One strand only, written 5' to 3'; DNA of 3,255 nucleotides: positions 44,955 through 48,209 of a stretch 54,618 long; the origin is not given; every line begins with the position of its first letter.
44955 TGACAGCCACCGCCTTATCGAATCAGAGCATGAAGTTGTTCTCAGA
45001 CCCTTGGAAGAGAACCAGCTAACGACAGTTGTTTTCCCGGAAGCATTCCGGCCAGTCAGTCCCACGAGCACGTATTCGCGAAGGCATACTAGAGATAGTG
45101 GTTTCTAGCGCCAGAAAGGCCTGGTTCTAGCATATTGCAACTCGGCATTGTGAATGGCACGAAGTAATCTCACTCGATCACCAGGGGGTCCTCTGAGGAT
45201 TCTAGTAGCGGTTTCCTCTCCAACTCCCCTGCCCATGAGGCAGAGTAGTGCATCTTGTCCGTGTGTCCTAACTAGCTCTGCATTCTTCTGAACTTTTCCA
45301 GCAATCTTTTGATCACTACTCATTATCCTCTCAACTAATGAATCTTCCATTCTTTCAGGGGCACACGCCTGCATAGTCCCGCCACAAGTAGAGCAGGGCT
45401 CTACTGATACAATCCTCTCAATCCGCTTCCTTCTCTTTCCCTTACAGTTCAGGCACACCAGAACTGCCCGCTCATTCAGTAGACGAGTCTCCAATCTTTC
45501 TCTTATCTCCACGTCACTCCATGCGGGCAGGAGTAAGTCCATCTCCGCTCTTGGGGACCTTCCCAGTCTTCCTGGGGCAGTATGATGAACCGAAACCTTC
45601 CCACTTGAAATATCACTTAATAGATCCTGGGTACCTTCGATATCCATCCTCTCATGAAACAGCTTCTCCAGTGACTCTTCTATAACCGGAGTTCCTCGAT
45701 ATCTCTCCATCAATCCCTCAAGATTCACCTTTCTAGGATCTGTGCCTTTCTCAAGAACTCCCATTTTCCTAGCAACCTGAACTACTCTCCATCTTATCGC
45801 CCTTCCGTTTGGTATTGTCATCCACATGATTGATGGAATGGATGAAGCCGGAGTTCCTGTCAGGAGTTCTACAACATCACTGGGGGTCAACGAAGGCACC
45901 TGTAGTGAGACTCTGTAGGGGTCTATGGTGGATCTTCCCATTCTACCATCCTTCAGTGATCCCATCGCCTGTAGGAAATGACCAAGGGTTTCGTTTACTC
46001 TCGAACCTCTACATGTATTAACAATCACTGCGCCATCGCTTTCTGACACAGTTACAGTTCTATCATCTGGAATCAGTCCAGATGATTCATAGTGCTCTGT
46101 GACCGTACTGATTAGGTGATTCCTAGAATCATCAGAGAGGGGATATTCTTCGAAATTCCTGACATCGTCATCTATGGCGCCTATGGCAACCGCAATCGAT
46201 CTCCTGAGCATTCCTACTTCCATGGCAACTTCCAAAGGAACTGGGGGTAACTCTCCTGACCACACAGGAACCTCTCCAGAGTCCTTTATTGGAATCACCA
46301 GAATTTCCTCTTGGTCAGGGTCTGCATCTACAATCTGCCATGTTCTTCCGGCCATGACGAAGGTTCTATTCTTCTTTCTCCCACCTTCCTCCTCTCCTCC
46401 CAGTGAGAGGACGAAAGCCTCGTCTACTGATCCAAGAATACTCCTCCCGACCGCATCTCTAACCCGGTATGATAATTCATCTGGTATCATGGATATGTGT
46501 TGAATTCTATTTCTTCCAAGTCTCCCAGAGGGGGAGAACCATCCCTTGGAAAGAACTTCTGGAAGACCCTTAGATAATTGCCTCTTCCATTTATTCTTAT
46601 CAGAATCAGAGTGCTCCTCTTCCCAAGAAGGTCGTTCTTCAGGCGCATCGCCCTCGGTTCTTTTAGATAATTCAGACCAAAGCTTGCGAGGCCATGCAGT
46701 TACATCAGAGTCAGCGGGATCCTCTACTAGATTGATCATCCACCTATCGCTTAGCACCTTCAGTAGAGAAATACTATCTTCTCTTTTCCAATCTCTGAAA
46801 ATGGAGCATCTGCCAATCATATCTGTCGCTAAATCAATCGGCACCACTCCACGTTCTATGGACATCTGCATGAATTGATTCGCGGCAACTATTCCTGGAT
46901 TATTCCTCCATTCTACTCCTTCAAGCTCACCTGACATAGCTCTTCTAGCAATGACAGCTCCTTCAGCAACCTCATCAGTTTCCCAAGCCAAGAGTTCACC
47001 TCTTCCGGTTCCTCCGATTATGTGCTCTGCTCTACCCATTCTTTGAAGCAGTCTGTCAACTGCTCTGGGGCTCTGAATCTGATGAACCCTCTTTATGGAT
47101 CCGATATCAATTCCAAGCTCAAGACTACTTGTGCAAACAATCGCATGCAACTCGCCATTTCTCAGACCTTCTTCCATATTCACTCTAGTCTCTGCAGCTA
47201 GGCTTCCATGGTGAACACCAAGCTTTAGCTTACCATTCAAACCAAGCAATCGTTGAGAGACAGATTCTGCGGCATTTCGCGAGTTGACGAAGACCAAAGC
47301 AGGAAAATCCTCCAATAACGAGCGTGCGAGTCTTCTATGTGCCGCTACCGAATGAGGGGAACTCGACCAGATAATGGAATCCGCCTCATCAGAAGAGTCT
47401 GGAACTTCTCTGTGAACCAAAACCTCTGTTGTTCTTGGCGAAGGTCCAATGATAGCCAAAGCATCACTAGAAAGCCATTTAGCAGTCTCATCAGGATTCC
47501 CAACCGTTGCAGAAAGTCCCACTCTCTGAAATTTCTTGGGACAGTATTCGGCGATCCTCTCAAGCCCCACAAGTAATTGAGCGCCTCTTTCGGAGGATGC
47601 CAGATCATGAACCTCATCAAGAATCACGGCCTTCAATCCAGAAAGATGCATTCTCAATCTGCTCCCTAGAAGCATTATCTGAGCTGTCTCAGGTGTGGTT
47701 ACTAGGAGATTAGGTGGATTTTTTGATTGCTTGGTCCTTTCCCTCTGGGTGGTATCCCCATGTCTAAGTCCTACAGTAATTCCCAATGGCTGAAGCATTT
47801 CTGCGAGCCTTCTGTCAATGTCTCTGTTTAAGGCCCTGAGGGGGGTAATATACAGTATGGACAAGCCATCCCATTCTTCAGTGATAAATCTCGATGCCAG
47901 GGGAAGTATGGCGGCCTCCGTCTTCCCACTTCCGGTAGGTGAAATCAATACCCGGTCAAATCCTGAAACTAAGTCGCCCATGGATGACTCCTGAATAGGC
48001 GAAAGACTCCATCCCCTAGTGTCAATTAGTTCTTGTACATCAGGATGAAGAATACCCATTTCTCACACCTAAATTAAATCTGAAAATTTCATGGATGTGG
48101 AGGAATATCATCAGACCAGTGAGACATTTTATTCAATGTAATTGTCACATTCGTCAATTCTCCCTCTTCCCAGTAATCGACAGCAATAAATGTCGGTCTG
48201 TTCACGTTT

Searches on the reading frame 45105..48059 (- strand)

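Call 56: search_protein_families(library=pfam, proteins=[window:45105-48059:-], max_evalue=0.00001)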
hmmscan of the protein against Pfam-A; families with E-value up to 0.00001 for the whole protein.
window:45105-48059:- (984 aa): 4 families
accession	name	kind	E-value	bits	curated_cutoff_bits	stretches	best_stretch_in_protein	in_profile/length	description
PF00270.35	DEAD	-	1.1e-32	113.6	26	1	20-189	1-164/167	DEAD/DEAH box helicase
PF08494.16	DEAD_assoc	-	7.1e-20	72.1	23.5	1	663-827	1-182/191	DEAD/H associated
PF00271.37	Helicase_C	-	2.5e-17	63.6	23.5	1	250-344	14-106/110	Helicase conserved C-terminal domain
PF04851.21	ResIII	-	2.1e-08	34.7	22.5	1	37-186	27-162/164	Type III restriction enzyme, res subunit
